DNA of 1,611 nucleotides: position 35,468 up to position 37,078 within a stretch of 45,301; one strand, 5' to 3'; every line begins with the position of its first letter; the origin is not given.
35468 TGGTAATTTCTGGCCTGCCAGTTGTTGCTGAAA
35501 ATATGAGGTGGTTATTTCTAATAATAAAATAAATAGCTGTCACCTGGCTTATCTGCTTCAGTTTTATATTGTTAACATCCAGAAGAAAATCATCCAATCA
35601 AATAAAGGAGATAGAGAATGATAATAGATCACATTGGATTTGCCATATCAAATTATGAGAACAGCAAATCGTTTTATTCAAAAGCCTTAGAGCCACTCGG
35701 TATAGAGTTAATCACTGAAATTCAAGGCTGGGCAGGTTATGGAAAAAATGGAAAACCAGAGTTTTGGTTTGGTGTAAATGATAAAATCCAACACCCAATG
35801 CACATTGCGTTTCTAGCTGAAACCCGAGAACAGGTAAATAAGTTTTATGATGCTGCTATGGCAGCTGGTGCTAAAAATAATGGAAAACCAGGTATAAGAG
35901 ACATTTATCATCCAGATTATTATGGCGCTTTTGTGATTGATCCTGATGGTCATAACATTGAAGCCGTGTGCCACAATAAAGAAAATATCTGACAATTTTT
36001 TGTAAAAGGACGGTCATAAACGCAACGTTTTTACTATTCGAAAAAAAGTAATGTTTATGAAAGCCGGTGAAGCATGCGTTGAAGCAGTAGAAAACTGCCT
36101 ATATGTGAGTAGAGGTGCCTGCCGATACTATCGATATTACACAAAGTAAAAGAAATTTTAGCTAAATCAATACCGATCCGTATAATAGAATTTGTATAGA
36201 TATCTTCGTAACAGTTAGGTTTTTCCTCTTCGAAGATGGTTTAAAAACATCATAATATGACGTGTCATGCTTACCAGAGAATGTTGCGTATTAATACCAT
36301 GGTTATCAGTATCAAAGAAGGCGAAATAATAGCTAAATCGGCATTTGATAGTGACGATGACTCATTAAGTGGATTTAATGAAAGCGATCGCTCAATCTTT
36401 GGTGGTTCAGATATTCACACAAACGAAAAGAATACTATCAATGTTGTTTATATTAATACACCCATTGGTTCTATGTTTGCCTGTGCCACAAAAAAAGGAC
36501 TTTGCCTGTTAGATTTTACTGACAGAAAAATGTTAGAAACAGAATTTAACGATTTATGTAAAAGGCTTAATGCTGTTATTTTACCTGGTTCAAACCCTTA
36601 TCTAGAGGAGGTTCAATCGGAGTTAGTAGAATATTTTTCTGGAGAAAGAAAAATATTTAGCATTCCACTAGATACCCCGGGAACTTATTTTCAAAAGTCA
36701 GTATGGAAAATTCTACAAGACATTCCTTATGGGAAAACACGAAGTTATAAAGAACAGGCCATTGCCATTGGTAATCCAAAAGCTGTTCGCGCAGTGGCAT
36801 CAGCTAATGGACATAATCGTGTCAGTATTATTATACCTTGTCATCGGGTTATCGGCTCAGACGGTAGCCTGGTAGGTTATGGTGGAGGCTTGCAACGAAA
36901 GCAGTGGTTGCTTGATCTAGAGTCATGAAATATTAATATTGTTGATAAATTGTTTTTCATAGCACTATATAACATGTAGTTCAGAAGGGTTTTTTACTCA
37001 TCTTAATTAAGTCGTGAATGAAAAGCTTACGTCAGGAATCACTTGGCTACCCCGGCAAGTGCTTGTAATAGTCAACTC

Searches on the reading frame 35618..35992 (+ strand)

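Call 27: search_protein_families(library=pfam, proteins=[window:35618-35992:+], max_evalue=0.001)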
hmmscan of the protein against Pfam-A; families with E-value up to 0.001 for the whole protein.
window:35618-35992:+ (124 aa): 1 family
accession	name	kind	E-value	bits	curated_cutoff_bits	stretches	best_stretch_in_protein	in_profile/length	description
PF00903.31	Glyoxalase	-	2.8e-09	37.8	20.6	1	3-115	2-120/121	Glyoxalase/Bleomycin resistance protein/Dioxygenase superfamily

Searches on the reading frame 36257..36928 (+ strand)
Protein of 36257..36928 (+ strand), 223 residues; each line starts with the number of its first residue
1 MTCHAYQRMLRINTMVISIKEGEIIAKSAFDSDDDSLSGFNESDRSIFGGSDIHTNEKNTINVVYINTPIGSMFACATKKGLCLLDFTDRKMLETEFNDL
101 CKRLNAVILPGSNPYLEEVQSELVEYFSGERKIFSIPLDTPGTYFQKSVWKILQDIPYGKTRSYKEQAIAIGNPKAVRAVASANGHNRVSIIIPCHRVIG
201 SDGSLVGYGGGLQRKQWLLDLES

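Call 27: search_protein_families(library=pfam, proteins=[window:36257-36928:+], max_evalue=0.001)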
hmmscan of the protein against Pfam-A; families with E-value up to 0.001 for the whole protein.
window:36257-36928:+ (223 aa): 2 families
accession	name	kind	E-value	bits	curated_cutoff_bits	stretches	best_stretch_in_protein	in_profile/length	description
PF01035.26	DNA_binding_1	-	2.2e-34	117.5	27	1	145-222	2-79/81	6-O-methylguanine DNA methyltransferase, DNA binding domain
PF02870.21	Methyltransf_1N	-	8e-10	39.6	21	1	65-140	5-71/71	6-O-methylguanine DNA methyltransferase, ribonuclease-like domain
